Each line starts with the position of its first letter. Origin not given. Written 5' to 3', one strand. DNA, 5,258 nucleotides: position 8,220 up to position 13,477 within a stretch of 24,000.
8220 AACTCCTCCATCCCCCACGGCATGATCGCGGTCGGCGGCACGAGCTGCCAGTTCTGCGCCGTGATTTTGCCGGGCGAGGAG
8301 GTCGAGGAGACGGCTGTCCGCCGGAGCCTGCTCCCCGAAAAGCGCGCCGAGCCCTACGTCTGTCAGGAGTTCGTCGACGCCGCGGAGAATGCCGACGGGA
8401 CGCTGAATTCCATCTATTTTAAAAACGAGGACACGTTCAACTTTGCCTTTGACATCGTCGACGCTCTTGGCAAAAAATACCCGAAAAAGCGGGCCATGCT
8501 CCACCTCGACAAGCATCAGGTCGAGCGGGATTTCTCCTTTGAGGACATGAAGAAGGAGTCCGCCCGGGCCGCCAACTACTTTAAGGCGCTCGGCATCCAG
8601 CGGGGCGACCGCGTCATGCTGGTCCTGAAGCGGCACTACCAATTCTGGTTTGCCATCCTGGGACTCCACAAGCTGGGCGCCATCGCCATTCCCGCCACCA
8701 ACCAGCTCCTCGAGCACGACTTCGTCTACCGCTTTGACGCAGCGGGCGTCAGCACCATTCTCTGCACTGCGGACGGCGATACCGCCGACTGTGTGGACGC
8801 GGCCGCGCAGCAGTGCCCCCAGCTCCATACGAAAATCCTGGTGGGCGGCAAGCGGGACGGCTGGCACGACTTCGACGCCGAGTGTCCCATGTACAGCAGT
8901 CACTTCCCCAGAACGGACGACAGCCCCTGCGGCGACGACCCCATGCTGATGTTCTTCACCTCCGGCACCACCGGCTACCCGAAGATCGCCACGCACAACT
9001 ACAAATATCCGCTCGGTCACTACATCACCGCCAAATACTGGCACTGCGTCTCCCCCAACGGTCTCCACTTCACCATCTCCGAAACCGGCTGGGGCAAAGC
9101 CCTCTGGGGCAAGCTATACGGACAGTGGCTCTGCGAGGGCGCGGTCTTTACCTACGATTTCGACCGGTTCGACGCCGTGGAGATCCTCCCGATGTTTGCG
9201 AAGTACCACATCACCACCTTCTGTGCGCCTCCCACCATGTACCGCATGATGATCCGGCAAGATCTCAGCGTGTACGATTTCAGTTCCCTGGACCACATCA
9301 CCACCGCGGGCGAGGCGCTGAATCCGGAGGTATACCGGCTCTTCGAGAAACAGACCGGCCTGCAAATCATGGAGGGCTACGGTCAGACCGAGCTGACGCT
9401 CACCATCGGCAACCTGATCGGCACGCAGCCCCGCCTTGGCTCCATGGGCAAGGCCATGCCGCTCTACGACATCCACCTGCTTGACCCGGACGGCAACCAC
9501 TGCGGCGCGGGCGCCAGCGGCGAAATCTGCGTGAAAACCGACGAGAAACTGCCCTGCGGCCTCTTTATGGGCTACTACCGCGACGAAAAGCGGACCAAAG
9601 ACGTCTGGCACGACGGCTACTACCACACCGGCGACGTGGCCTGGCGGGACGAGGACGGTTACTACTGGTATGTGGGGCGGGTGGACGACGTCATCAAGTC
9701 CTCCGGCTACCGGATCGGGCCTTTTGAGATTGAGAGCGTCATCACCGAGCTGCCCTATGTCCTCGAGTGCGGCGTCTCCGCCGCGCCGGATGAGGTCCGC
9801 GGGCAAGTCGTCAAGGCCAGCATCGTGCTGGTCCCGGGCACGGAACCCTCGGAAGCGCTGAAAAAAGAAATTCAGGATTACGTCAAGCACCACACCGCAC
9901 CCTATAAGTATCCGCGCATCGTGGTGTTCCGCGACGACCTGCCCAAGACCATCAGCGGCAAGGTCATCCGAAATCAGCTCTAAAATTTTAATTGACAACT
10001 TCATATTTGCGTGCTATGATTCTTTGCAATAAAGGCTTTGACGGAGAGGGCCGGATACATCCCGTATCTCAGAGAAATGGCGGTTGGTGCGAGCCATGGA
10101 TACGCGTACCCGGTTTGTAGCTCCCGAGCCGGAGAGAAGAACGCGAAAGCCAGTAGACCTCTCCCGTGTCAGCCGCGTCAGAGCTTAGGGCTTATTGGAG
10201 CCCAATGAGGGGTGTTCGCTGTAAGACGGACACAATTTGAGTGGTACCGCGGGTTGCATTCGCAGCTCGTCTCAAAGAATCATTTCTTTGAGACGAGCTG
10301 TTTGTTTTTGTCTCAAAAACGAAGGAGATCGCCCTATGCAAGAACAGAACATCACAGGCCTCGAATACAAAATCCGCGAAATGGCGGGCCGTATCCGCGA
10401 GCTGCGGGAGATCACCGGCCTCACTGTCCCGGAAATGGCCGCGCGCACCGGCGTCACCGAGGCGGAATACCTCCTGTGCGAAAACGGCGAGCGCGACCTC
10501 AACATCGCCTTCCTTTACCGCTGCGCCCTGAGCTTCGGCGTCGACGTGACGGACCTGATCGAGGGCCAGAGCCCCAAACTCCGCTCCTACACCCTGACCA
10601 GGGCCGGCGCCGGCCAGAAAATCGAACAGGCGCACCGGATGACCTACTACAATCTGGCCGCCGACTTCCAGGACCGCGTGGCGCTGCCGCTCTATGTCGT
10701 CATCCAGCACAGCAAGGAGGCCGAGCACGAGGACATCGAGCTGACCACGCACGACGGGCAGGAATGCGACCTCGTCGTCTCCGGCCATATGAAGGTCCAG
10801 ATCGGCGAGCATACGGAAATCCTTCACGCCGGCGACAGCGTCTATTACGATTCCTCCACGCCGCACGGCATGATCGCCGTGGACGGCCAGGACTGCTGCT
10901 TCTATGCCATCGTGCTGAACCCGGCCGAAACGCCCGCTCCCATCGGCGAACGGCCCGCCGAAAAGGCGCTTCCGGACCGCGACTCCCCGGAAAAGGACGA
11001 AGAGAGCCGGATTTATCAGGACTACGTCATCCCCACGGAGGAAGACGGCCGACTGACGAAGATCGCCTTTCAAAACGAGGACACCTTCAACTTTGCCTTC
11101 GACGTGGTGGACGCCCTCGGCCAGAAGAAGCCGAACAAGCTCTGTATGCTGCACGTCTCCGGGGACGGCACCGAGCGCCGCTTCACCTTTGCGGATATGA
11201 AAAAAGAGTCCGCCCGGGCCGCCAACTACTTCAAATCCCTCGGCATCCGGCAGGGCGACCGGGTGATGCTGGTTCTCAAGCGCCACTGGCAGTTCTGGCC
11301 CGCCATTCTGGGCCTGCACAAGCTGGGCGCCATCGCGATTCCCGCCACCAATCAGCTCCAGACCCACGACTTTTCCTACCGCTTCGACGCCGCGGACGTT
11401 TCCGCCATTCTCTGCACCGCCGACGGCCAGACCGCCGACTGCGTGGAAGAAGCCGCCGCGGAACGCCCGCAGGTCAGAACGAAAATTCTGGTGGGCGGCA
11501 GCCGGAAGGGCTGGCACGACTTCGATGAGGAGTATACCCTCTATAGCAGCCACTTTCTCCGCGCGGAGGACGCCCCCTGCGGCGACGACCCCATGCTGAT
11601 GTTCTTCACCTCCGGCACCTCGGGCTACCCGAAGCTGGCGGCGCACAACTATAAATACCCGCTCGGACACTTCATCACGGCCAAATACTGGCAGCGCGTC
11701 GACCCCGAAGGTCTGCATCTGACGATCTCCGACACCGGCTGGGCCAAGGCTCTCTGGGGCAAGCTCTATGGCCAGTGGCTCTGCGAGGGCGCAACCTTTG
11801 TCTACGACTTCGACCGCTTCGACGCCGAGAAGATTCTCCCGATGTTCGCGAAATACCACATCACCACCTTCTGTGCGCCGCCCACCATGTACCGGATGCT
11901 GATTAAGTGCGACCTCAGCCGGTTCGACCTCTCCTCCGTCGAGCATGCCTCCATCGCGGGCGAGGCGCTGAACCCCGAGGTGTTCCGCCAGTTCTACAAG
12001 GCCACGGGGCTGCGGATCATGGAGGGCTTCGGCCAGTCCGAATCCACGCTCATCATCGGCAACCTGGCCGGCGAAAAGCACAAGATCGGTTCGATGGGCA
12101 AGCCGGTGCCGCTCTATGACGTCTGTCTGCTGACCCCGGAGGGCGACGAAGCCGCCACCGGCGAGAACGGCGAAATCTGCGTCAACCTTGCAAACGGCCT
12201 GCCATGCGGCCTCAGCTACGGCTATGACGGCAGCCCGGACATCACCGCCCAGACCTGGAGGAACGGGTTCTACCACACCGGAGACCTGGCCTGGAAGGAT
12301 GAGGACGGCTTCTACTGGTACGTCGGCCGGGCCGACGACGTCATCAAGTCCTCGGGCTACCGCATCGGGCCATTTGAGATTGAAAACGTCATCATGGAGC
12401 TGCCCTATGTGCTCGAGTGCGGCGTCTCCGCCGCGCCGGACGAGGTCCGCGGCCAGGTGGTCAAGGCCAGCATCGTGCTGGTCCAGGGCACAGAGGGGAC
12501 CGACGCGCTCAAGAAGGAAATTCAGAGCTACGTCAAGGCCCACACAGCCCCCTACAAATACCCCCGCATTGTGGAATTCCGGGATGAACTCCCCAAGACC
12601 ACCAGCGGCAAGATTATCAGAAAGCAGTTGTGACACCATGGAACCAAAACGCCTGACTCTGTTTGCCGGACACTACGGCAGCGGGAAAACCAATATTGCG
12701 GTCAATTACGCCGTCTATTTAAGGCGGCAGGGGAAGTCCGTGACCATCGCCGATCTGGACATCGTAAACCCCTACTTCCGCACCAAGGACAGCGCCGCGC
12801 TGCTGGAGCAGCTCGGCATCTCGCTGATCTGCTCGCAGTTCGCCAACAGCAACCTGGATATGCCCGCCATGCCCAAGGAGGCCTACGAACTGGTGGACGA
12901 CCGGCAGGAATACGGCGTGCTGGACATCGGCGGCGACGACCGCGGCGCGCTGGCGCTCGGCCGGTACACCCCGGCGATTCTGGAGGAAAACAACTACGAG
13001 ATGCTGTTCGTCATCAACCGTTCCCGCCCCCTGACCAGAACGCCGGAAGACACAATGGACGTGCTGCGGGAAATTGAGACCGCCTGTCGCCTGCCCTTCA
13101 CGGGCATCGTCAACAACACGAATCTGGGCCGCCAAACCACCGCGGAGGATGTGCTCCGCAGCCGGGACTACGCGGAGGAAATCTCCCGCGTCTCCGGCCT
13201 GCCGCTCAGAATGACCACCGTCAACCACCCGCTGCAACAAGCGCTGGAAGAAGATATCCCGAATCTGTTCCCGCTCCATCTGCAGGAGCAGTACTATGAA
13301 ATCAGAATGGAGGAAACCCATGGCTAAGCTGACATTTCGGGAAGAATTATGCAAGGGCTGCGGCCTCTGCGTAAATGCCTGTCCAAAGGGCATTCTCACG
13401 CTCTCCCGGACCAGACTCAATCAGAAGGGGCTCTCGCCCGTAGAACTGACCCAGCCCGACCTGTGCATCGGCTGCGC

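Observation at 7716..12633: A complete HTH-cupin regulator module fused in frame to an acyl-adenylate-forming enzyme, present twice (BirA-like logic?)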

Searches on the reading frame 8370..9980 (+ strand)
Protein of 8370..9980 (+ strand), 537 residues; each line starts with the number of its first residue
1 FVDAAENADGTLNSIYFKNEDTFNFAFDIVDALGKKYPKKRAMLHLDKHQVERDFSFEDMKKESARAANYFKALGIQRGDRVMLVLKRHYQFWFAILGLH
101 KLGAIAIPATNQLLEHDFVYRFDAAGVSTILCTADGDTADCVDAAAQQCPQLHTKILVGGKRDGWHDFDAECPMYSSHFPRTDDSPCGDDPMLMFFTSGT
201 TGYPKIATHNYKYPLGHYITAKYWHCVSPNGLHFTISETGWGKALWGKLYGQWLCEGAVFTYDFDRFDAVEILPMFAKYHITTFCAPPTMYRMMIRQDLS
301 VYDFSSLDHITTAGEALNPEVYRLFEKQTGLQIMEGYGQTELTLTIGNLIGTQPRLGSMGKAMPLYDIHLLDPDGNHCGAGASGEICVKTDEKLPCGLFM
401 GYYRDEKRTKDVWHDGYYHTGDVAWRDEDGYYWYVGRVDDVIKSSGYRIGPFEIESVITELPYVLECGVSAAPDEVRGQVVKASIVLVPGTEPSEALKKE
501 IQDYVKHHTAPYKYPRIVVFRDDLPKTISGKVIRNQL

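Call 14: search_solved_structures(query=window:8370-9980:+, max_evalue=1e-20)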
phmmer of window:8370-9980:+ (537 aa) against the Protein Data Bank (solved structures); distinct sequences matched with E-value up to 1e-20: 101 (the best 60 are shown).
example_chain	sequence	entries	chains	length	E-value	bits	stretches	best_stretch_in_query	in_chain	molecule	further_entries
3etc_A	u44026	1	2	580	6.1e-186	622.2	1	21-534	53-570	AMP-binding protein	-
8biq_D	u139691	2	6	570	9.1e-102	344.4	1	23-536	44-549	4-hydroxybutyrate--CoA ligase 1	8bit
2wd9_A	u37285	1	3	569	2.1e-99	336.5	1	22-536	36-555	ACYL-COENZYME A SYNTHETASE ACSM2A, MITOCHONDRIAL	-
2vze_A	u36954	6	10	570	2.1e-99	336.5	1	22-536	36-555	ACYL-COENZYME A SYNTHETASE ACSM2A, MITOCHONDRIAL | Acyl-coenzyme A synthetase ACSM2A, mitochondrial precursor | Acyl-coenzyme A synthetase ACSM2A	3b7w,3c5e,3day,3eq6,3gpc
9g79_B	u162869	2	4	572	7e-74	252.3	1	22-535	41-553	Acetyl-coenzyme A synthetase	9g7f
5u2a_A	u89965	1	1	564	1.4e-63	218.3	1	52-534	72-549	AMP-dependent synthetase and ligase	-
4wv3_A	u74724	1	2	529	1.9e-53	184.8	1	28-535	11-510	Anthranilate-CoA ligase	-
5ifi_A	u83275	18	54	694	3.9e-51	177.2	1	17-535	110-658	Acetyl-coenzyme A synthetase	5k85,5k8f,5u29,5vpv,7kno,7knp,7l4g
7kds_A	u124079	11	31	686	8.5e-51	176.1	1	23-535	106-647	Acetyl-coenzyme A synthetase 2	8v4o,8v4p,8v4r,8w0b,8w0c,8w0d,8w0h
7kcp_A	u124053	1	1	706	6.2e-50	173.3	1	22-535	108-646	Acetyl-coenzyme A synthetase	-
7kq6_A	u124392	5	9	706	3.1e-49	170.9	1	22-535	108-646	Acetyl-coenzyme A synthetase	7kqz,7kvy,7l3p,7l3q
7kdn_A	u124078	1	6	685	5.4e-49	170.2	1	20-535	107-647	Acetyl-coenzyme A synthetase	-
8rpk_A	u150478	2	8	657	1.3e-47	165.6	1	20-535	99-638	Acetate--CoA ligase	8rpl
7mmz_A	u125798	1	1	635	4.9e-46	160.4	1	48-535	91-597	Acetyl-coenzyme A synthetase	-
6m2o_A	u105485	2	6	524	5.7e-46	160.2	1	53-535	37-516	Benzoate-coenzyme A ligase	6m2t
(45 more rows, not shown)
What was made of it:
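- Checked: 'ACSM-like' is correct: ACSM2A scores E 2e-99, but the closest solved relative is M. acetivorans Macs 3ETC (E 6e-186; call 14).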

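Call 42: search_solved_structures(query=window:8370-9980:+, max_evalue=1e-150, show_alignments=1)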
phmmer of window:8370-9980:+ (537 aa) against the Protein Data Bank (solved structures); distinct sequences matched with E-value up to 1e-150: 1.
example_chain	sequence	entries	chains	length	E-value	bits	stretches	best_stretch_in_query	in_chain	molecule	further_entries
3etc_A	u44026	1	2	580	6.1e-186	622.2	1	21-534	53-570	AMP-binding protein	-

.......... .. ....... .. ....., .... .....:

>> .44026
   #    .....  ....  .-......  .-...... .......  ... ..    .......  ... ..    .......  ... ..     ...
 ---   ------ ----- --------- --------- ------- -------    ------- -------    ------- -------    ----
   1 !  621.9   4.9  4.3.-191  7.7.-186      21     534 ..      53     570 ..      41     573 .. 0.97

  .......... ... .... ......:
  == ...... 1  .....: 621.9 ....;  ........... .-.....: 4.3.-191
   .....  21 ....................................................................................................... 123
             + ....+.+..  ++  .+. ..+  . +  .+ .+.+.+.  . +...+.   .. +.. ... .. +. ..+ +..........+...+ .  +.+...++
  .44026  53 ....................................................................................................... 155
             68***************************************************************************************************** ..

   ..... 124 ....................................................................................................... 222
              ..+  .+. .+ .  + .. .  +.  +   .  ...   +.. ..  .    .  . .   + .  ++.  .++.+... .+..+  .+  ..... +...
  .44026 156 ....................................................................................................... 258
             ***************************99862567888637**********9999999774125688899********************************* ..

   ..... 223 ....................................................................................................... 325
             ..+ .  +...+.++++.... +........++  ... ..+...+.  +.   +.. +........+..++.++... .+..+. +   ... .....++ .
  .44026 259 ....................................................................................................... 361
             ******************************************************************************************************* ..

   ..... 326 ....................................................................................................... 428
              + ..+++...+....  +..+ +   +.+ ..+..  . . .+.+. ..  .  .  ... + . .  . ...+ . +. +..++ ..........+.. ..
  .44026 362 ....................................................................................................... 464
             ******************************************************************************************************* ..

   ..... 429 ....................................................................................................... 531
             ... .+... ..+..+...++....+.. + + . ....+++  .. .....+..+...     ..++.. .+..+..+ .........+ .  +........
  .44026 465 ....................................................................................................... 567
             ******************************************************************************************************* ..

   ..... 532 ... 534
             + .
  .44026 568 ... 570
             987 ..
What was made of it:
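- On MbcS/MacsMa-type branched short-chain acyl-CoA synthetases (ANL superfamily): 3ETC E 6e-186, with W442 aligned to the Trp of 'AKYW' (calls 14, 42).
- Ligase type: 3ETC E 6e-186 (calls 14, 42).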

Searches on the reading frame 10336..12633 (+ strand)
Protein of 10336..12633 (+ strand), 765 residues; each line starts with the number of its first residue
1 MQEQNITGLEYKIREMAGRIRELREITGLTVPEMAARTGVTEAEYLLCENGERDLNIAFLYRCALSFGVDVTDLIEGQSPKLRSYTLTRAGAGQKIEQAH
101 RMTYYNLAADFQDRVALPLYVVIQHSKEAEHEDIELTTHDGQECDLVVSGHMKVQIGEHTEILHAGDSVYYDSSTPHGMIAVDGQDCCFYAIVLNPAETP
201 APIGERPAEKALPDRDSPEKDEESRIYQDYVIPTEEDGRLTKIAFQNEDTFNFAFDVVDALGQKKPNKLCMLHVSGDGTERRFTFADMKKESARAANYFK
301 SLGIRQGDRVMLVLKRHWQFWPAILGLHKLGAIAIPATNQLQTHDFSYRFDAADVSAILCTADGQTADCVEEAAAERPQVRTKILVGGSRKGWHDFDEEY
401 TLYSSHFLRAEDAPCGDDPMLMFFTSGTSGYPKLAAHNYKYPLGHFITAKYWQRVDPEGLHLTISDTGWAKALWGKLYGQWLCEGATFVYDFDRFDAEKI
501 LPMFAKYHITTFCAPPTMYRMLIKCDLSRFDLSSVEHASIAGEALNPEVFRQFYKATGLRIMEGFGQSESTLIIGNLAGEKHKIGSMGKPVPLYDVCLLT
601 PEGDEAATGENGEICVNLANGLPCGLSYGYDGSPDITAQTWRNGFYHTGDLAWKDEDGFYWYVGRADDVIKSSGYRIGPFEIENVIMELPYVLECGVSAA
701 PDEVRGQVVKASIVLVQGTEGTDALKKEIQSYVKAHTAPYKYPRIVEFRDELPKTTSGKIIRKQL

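Call 3: search_protein_families(library=pfam, proteins=[window:10336-12633:+], max_evalue=0.01)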
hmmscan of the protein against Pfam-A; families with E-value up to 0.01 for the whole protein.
window:10336-12633:+ (765 aa): 6 families
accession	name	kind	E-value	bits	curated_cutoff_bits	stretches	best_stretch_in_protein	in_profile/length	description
PF00501.34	AMP-binding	-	6.6e-57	193.5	29.9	1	263-617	6-375/384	AMP-binding enzyme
PF13193.12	AMP-binding_C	-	2e-20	73.9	24.5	1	681-759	1-76/76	AMP-binding enzyme C-terminal domain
PF07883.17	Cupin_2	-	2e-11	43.8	27.2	1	132-192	9-69/70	Cupin domain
PF12844.13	HTH_19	-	2.1e-06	28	30.2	1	19-77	3-61/64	Helix-turn-helix domain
PF13560.12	HTH_31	-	1.3e-05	25.9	27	1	15-71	1-58/64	Helix-turn-helix domain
PF01381.28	HTH_3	-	0.0013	19.2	23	1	20-74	1-55/55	Helix-turn-helix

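Call 16: search_protein_families(library=ncbifam, proteins=[window:10336-12633:+], max_evalue=0.00001)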
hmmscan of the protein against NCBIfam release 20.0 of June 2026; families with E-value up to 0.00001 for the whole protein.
window:10336-12633:+ (765 aa): 96 families (the best 25 are shown)
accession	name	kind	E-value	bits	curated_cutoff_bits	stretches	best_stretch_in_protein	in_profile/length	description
NF047394.1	AcylCoAsynMbcS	equivalog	1.4e-121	406.7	850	1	263-765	22-516/525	acyl-CoA synthetase MbcS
NF003313.0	PRK04319.1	equivalog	2.2e-102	343.2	729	1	242-764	34-556/574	acetate--CoA ligase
NF004837.0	PRK06187.1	subfamily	1.1e-80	271.5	476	1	279-765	30-518/531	long-chain-fatty-acid--CoA ligase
TIGR02262.1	benz_CoA_lig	subfamily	3.2e-69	234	375.25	1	277-764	25-504/508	benzoate-CoA ligase family protein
TIGR02188.1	Ac_CoA_lig_AcsA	equivalog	3.3e-64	217.2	724.95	1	241-763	46-599/629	acetate--CoA ligase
NF006181.0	PRK08314.1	subfamily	2.7e-62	210.8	705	2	416-765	203-550/563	long-chain-fatty-acid--CoA ligase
NF001208.0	PRK00174.1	subfamily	3e-61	207.5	657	1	243-763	69-614/649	acetate--CoA ligase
NF006182.0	PRK08316.1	subfamily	3.3e-61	207.4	663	1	263-765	22-513/523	fatty acyl-CoA synthetase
NF005947.1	PRK08008.1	equivalog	3.3e-58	197.6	651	1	258-765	13-517/518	crotonobetaine/carnitine-CoA ligase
NF004808.0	PRK06155.1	equivalog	3e-57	194.1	722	1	280-765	44-518/542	ATP-dependent acyl-CoA ligase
NF005714.0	PRK07529.1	subfamily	7.9e-57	193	632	1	272-765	53-572/640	acyl-CoA synthetase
NF053567.1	HBDA_AROS1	equivalog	1.3e-56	192.1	1000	1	279-762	36-512/523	3-hydroxybenzoate--CoA ligase HbdA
NF005220.0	PRK06710.1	equivalog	7.2e-54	182.8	1116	1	418-764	207-548/563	long-chain-fatty-acid--CoA ligase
NF005676.0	PRK07470.1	equivalog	1.8e-53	182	774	1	263-764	31-524/544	acyl-CoA synthetase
NF005307.0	PRK06839.1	equivalog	1e-51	176.2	748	1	279-765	24-489/496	o-succinylbenzoate--CoA ligase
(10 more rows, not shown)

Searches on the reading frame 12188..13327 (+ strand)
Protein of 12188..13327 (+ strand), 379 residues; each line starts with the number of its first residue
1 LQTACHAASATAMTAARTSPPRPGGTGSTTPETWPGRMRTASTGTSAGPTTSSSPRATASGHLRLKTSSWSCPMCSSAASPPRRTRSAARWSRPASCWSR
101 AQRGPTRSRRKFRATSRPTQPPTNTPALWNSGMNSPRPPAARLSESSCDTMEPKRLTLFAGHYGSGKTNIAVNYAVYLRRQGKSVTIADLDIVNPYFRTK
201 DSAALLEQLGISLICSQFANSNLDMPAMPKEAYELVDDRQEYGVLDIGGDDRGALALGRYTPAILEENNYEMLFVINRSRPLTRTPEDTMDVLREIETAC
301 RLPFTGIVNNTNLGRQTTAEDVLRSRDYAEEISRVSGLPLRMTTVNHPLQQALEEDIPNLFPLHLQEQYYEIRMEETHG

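Call 9: search_protein_families(library=pfam, proteins=[window:12188-13327:+], max_evalue=0.001)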
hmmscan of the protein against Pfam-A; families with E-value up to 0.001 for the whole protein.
window:12188-13327:+ (379 aa): 2 families
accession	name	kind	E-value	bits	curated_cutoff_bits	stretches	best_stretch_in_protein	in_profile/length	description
PF01656.29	CbiA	-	8.7e-06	26.2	25.4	1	164-308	9-109/125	CobQ/CobB/MinD/ParA nucleotide binding domain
PF10609.15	ParA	-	0.00025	21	27.1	1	157-195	7-45/246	NUBPL iron-transfer P-loop NTPase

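Call 16: search_protein_families(library=ncbifam, proteins=[window:12188-13327:+], max_evalue=0.00001)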
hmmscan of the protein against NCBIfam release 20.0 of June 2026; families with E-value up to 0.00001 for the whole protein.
window:12188-13327:+ (379 aa): 0 families
